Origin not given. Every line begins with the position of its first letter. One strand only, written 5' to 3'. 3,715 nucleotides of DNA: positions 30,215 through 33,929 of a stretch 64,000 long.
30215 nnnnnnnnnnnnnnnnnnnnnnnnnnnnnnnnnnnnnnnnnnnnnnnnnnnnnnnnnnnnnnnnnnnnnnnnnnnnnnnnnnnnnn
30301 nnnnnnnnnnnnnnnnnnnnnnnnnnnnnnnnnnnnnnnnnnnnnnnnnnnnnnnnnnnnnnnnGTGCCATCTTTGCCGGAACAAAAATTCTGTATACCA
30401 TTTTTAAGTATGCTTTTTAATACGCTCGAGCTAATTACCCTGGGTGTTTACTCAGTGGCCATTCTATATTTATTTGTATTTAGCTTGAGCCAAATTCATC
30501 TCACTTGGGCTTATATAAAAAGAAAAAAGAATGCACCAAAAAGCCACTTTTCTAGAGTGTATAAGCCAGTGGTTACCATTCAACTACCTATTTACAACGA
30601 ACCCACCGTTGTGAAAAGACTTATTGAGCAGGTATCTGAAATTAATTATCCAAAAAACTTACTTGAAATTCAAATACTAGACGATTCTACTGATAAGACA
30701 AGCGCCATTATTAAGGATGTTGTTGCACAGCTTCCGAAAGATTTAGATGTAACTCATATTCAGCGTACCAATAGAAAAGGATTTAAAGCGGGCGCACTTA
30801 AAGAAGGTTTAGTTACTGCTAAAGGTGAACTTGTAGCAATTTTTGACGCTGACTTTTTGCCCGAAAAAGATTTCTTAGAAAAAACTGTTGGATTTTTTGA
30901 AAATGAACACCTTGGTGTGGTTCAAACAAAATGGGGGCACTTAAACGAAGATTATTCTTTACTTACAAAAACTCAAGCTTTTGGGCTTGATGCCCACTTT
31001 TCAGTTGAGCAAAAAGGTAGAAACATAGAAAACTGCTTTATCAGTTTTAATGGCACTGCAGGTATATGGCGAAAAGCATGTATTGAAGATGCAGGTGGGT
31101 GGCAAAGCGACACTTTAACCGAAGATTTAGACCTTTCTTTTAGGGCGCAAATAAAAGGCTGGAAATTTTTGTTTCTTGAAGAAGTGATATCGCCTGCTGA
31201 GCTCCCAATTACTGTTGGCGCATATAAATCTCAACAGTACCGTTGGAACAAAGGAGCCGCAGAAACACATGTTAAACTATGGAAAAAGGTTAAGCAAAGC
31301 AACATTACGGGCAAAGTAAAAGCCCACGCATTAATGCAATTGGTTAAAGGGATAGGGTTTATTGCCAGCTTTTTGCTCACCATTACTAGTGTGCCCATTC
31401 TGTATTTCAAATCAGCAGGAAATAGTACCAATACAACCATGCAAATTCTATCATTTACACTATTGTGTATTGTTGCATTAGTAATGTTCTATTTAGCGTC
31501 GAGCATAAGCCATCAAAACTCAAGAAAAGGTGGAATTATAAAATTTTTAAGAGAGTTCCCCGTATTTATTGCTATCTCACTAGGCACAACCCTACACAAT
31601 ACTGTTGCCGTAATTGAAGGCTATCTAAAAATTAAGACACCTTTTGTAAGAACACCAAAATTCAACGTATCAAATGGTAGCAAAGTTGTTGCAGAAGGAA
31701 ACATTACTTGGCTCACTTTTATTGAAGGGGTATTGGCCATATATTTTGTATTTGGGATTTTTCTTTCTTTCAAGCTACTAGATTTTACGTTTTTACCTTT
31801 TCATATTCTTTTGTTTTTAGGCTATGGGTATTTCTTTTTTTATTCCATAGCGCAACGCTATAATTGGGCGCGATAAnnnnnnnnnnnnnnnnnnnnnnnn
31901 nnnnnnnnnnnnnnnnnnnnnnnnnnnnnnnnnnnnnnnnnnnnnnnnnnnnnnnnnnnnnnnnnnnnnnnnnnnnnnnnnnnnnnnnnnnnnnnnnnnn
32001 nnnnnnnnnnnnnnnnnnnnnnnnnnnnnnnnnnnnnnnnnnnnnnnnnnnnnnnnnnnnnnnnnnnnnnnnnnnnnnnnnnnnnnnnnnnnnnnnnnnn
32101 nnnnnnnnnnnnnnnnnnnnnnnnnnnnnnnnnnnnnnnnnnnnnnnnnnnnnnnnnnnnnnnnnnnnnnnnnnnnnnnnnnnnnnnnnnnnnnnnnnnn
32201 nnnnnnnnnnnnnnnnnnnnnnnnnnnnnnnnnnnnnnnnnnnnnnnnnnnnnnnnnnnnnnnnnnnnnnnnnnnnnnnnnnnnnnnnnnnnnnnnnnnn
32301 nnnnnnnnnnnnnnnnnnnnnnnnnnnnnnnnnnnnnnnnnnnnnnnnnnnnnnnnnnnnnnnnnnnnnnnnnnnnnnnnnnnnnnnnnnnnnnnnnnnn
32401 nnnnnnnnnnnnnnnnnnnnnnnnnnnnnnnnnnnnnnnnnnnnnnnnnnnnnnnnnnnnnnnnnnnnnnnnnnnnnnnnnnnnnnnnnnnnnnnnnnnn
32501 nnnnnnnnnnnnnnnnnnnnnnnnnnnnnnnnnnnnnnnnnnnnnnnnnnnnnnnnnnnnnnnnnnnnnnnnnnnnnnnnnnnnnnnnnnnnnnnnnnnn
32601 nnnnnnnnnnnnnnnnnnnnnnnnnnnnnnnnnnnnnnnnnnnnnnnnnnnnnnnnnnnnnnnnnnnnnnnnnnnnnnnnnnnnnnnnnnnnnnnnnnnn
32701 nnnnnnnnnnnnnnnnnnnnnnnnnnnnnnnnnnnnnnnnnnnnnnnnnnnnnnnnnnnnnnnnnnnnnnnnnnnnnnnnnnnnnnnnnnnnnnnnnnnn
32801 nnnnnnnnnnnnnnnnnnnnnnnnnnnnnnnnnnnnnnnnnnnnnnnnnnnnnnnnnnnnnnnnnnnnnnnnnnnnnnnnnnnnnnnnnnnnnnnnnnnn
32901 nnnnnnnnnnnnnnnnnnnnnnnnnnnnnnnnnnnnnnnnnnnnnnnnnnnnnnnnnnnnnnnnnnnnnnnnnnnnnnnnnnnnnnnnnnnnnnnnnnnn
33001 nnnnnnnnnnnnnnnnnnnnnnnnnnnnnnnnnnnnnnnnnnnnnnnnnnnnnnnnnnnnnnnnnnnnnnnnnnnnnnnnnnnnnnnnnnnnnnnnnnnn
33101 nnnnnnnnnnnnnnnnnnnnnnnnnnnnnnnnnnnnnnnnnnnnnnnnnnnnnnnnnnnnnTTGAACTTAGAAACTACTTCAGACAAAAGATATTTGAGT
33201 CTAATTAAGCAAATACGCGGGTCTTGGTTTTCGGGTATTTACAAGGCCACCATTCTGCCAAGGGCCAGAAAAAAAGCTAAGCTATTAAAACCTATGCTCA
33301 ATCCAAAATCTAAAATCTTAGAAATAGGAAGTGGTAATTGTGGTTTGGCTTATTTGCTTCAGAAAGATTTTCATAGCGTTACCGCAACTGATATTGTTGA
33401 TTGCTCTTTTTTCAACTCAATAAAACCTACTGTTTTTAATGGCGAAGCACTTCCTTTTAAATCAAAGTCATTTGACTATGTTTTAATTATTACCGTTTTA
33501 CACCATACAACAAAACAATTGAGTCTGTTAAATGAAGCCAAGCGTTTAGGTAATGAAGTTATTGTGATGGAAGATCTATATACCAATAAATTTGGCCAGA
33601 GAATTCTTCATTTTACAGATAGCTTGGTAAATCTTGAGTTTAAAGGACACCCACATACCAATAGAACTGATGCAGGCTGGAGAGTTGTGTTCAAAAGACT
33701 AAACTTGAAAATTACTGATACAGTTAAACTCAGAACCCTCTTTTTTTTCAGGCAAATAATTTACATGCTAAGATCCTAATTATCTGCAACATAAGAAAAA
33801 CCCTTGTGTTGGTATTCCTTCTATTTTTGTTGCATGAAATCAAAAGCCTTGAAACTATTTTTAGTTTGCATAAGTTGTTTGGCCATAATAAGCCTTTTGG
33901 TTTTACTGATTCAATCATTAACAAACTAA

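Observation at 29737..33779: Glycan cassette suggests synthesis of a lipid-phosphate sugar donor followed by periplasmic glycosyl transfer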

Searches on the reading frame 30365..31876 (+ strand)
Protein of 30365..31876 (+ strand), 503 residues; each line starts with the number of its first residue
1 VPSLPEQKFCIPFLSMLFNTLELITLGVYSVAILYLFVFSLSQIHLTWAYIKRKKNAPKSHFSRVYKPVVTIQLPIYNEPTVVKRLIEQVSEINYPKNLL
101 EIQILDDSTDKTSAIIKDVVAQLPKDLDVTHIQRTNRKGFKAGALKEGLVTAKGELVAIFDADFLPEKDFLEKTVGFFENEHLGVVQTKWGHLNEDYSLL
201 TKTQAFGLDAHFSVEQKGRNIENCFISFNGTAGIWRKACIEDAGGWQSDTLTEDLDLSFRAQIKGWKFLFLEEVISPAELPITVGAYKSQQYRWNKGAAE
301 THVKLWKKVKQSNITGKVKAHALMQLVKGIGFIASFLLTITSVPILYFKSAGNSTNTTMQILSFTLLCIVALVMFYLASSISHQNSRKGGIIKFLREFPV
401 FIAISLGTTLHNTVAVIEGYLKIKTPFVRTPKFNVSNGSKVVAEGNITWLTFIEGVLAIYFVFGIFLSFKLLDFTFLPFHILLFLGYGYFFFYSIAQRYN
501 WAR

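Call 3: search_protein_families(library=pfam, proteins=[window:30365-31876:+], max_evalue=0.1)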
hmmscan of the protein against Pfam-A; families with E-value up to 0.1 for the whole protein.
window:30365-31876:+ (503 aa): 5 families
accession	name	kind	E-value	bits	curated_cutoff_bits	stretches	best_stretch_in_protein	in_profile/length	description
PF13641.12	Glyco_tranf_2_3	-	2.3e-23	83.8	27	1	70-296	3-229/230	Glycosyltransferase like family 2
PF00535.33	Glycos_transf_2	-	4.5e-21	75.9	23.3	1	73-238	3-163/168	Glycosyl transferase family 2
PF13632.12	Glyco_trans_2_3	-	1e-19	71.6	27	1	157-376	2-197/198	Glycosyl transferase family group 2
PF13506.12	Glyco_transf_21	-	1.7e-07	31.3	21.7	1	141-296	18-174/174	Glycosyl transferase family 21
PF09799.14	Transmemb_17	-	0.0039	18.2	26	1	319-377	24-85/107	Predicted membrane protein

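Call 4: search_protein_families(library=ncbifam, proteins=[window:30365-31876:+], max_evalue=0.1)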
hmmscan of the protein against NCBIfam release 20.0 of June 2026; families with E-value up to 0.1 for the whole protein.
window:30365-31876:+ (503 aa): 22 families
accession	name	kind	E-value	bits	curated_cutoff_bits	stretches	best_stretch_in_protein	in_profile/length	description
TIGR03030.1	CelA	equivalog_domain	1.5e-36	125.7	699.1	1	23-298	94-377/714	UDP-forming cellulose synthase catalytic subunit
TIGR03937.1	PgaC_IcaA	equivalog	1.1e-32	113.6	422.3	1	47-387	20-359/407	poly-beta-1,6-N-acetyl-D-glucosamine synthase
NF008558.0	PRK11498.1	equivalog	2.9e-27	95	992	1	39-300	247-503/872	UDP-forming cellulose synthase catalytic subunit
TIGR03111.1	glyc2_xrt_Gpos1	hypoth_equivalog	4.3e-17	62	363.95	1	46-378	28-364/439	TIGR03111 family XrtG-associated glycosyltransferase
TIGR03965.1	mycofact_glyco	equivalog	1.1e-15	57.5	280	1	67-311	73-313/467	mycofactocin biosynthesis glycosyltransferase MftF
NF041875.1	EPS_EpsD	equivalog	1e-10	41.6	370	1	72-275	3-203/325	exopolysaccharide biosynthesis glycosyltransferase EpsD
NF047683.1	TeichurnBiosyTuaG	equivalog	1.1e-09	38.3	400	1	67-203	5-136/252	teichuronic acid biosynthesis protein TuaG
NF041865.1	EpsU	equivalog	5.7e-09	35.5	700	1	33-304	6-271/394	exopolysaccharide biosynthesis GT2 family glycosyltransferase EpsU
NF038302.1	EPS_HpsE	equivalog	2.4e-08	33.3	300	1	70-181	3-114/307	hormogonium polysaccharide biosynthesis glycosyltransferase HpsE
TIGR03469.1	HpnB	hypoth_equivalog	6.2e-08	32.1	379.25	1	29-185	7-167/386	hopene-associated glycosyltransferase HpnB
NF053846.1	glyco_with_XrtP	equivalog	1e-07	31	520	2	245-371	246-371/440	XrtP-associated glycosyltransferase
TIGR04242.1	nodulat_NodC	equivalog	2.5e-07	30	550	1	46-202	26-180/395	chitooligosaccharide synthase NodC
TIGR04283.1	glyco_like_mftF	equivalog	5.8e-07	29.3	182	1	71-275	2-183/221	TIGR04283 family arsenosugar biosynthesis glycosyltransferase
NF007482.0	PRK10073.1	equivalog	7.3e-07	28.5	423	1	68-189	6-121/334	glycosyltransferase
NF053739.1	GlytfEpsEBac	equivalog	9.5e-07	28.1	450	1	68-188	1-118/265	glycosyltransferase EpsE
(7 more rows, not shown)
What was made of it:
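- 30410..31876 (+): GT2L: membrane-embedded cellulose-synthase-like GT2, 488 aa from the ATG; an upstream GTG at 30365 is possible. Motifs: DDS, DAD, FNGTAG, TED, and QQYRW at nt 31232-31246. It has no PilZ domain. Pfam and NCBIfam hits to CelA and PgaC (calls 3, 4).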

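Call 6: search_solved_structures(query=window:30410-31876:+, max_evalue=0.001, show_alignments=1)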
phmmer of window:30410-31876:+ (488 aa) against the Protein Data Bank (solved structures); distinct sequences matched with E-value up to 0.001: 15.
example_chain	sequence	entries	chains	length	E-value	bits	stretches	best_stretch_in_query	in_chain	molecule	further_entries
5ej1_A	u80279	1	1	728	5.6e-23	84.6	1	51-284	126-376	Putative cellulose synthase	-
4hg6_A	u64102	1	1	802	7e-23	84.3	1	51-284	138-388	Cellulose Synthase Subunit A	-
4p00_A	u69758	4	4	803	7e-23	84.2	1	51-284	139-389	Cellulose Synthase A subunit | Cellulose Synthase subunit A | Putative cellulose synthase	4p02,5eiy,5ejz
7lby_A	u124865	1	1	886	3.8e-20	75.2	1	23-285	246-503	Cellulose synthase catalytic subunit [UDP-forming]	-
9b8v_E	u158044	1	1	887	3.8e-20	75.2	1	23-285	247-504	Cellulose synthase catalytic subunit [UDP-forming]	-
9fmv_A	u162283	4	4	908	4e-20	75.2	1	23-285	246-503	Cellulose synthase catalytic subunit [UDP-forming]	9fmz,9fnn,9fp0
6yv7_A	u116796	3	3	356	1.6e-14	56.7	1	49-173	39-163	Glycosyl transferase, family 2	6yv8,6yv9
6yv7_B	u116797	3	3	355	1.6e-14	56.7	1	50-173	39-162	Glycosyl transferase, family 2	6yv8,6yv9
5tze_C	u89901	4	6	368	2.2e-05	26.5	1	57-175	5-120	Glycosyl transferase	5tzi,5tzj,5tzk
5tz8_A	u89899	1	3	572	4.6e-05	25.5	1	57-175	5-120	Glycosyl transferase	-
2z87_A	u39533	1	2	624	6.4e-05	25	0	35-178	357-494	Chondroitin synthase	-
2z86_A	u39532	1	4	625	6.4e-05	25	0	35-178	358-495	Chondroitin synthase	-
6p61_A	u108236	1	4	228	0.00016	23.7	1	48-159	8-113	Glycosyltransferase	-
9jma_A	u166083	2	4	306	0.00045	22.2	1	55-155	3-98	GalNAc(5)-diNAcBac-PP-undecaprenol beta-1,3-glucosyltransferase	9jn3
8dqk_A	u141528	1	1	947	0.00045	22.2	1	226-337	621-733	Cellulose synthase-like CslF6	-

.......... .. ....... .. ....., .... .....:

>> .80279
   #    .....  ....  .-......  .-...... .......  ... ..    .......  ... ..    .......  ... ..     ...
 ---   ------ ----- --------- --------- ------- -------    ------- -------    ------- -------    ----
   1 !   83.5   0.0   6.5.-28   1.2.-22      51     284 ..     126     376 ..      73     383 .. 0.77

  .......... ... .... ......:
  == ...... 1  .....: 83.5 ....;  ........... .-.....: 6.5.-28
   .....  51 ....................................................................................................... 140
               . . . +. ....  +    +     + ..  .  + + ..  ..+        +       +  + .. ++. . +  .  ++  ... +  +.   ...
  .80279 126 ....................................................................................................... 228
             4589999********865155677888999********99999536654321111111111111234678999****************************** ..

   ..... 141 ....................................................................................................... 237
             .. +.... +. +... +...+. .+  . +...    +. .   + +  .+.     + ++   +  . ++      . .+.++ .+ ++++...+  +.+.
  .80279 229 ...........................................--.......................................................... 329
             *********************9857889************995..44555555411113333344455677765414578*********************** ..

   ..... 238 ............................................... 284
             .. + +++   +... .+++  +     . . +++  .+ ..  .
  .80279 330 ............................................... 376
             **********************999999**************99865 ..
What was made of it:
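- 30410..31876 (+): BcsA at 5.6e-23 (call 6).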

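Call 25: find_homologous_proteins(query=window:30410-31876:+, max_evalue=1e-10)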
Query window:30410-31876:+ (488 aa): 8000 proteins with E <= 1e-10 among 8000 candidates; the best 120 are listed.
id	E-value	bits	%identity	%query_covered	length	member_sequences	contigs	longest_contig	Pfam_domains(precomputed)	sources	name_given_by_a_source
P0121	0.0e+0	1095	100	100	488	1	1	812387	PF13632.13,PF13506.14,PF13641.13,PF00535.33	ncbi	ncbi:MAG: glycosyltransferase [Bacteroidia bacterium]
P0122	2.1e-276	935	83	100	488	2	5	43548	PF13632.13,PF13506.14,PF13641.13,PF00535.33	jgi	jgi:cellulose synthase/poly-beta-1,6-N-acetylglucosamine synthase-like glycosyltransferase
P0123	1.3e-267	906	81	100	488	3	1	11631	PF13632.13,PF13506.14,PF13641.13,PF00535.33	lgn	-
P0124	1.0e-206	705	61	100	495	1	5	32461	PF13632.13,PF13506.14,PF13641.13,PF00535.33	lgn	-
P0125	4.6e-203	693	63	98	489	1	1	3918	PF13632.13,PF13506.14,PF13641.13,PF00535.33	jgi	-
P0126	4.6e-196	670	58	99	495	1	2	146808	PF13632.13,PF13506.14,PF13641.13,PF00535.33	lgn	-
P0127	6.3e-196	670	61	98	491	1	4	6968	PF13632.13,PF13506.14,PF13641.13,PF00535.33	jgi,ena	-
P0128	1.1e-193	662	59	98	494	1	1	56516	PF13632.13,PF13506.14,PF13641.13,PF00535.33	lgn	-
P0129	3.4e-192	657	58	100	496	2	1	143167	PF13632.13,PF13506.14,PF13641.13,PF00535.33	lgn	-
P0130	9.8e-192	656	59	98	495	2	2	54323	PF13632.13,PF13506.14,PF13641.13,PF00535.33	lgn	-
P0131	2.8e-177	608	57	98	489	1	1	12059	PF13632.13,PF13506.14,PF13641.13,PF00535.33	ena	-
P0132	6.6e-175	600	54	98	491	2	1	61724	PF13632.13,PF13506.14,PF13641.13,PF00535.33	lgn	-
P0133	7.8e-174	597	55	98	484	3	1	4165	PF13632.13,PF13506.14,PF13641.13,PF00535.33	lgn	-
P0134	8.1e-173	594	57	94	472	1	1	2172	PF13632.13,PF13506.14,PF13641.13,PF00535.33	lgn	-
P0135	6.3e-168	577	52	98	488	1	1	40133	PF13632.13,PF13506.14,PF13641.13,PF00535.33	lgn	-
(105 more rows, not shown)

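Call 46: predict_structure(alignment_id=A2)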
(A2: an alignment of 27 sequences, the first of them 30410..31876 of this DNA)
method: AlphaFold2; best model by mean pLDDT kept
length: 488 residues; sequences in the alignment: 27
mean_pLDDT: 90.4   pTM: 0.89
mean pLDDT of the five models: 90.4, 89.9, 89.7, 88.6, 88.4
residues with pLDDT >= 90: 345; 70-90: 116; 50-70: 25; < 50: 2
segments of 3 or more residues with pLDDT < 50: none
pLDDT, mean of each block of 10 residues (from residue 1): 91 94 93 90 80 96 87 94 97 90 95 93 87 95 89 94 96 91 90 94 93 83 97 89 96 93 86 89 94 95 93 92 95 87 87 94 94 96 96 94 91 64 54 87 97 95 96 93 72
secondary structure, 60 per line:
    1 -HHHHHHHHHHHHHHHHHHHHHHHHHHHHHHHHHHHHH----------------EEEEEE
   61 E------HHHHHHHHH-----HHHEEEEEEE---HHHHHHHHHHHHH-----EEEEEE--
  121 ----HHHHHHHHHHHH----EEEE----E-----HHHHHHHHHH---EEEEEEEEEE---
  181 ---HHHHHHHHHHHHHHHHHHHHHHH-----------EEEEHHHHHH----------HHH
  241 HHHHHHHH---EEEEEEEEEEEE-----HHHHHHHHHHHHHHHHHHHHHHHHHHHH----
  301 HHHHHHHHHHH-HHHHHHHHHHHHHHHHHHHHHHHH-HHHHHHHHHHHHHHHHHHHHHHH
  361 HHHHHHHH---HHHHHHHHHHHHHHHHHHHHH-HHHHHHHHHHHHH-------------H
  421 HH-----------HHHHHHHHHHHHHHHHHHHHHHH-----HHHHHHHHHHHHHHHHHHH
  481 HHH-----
elements in order: H2-38 E55-61 H68-76 E85-91 H95-107 E113-118 H125-136 E141-144 H155-164 E168-177 H184-206 E218-221 H222-227 H238-248 E252-263 H269-296 H301-311 H313-336 H338-368 H372-392 H394-406 H434-456 H462-483
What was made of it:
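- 30410..31876 (+): AF2 pLDDT 90.4 (call 46).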

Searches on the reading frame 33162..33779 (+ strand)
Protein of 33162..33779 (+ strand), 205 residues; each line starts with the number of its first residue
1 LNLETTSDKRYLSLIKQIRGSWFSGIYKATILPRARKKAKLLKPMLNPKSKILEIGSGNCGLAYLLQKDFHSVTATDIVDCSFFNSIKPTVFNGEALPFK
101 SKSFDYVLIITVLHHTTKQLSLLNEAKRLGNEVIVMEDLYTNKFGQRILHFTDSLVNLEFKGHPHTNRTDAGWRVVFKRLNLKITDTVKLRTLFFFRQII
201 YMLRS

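Call 3: search_protein_families(library=pfam, proteins=[window:33162-33779:+], max_evalue=0.1)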
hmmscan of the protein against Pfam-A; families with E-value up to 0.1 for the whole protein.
window:33162-33779:+ (205 aa): 7 families
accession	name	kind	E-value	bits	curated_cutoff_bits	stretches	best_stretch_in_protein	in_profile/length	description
PF08241.18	Methyltransf_11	-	5e-09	37.1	21.2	1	53-129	1-86/95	Methyltransferase domain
PF13649.12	Methyltransf_25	-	9.5e-07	29.9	27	1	52-129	1-92/97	Methyltransferase domain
PF13489.12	Methyltransf_23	-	7.5e-06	26.2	27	1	38-131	13-109/164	Methyltransferase domain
PF07021.18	MetW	-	9.1e-06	25.9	21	1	38-136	3-108/193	Methionine biosynthesis protein MetW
PF08242.18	Methyltransf_12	-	9.2e-05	23.5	30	1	53-129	1-91/98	Methyltransferase domain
PF13847.12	Methyltransf_31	-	0.00032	20.9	27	1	82-131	51-102/145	Methyltransferase domain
PF01209.24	Ubie_methyltran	-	0.046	13.5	20.1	1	86-133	99-149/233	ubiE/COQ5 methyltransferase family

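Call 4: search_protein_families(library=ncbifam, proteins=[window:33162-33779:+], max_evalue=0.1)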
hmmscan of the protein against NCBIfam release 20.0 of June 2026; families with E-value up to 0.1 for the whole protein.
window:33162-33779:+ (205 aa): 13 families
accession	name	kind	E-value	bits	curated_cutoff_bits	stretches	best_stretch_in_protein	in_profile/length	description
TIGR02081.1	metW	equivalog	2.1e-06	27.4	189.5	1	40-135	5-107/194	methionine biosynthesis protein MetW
NF041255.1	mycofact_MftM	equivalog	1.4e-05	24.5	200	1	49-159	140-266/289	mycofactocin oligosaccharide methyltransferase MftM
NF004452.0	PRK05785.1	equivalog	0.00011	21.7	207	1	45-134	48-141/228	hypothetical protein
NF004851.0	PRK06202.1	equivalog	0.00046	19.7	243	1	93-146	119-174/237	hypothetical protein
NF045667.1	MTase_DVU1556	equivalog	0.00054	19.5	155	1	46-144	20-127/213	DVU_1556 family methyltransferase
NF043040.1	corrin_prot_MT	hypoth_equivalog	0.0011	18.5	180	1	36-78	29-71/216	corrinoid protein-associated methyltransferase CpaM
NF000499.2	Erm23S_rRNA_broad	equivalog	0.0089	15.4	212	1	47-143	22-126/244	23S ribosomal RNA methyltransferase Erm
NF001242.0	PRK00216.1-3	equivalog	0.017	14.6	351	1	72-129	109-166/258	bifunctional demethylmenaquinone methyltransferase/2-methoxy-6-polyprenyl-1,4-benzoquinol methylase UbiE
TIGR02752.1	MenG_heptapren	equivalog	0.031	13.8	419.85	1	84-139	95-153/231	demethylmenaquinone methyltransferase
NF047649.1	MTase_UXPK_star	exception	0.035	13.1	460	1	88-129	131-172/283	methyltransferase/UXPK-star double selenoprotein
NF011650.0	PRK15068.1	equivalog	0.092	11.6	209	0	92-128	179-215/324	tRNA 5-methoxyuridine(34)/uridine 5-oxyacetic acid(34) synthase CmoB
NF001243.0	PRK00216.1-4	equivalog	0.096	12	235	0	92-136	105-152/237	demethylmenaquinone methyltransferase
NF052510.1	methyltran_MpqE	exception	0.099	12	335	0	54-126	52-139/234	methyl-plastoquinone biosynthesis methyltransferase MpqE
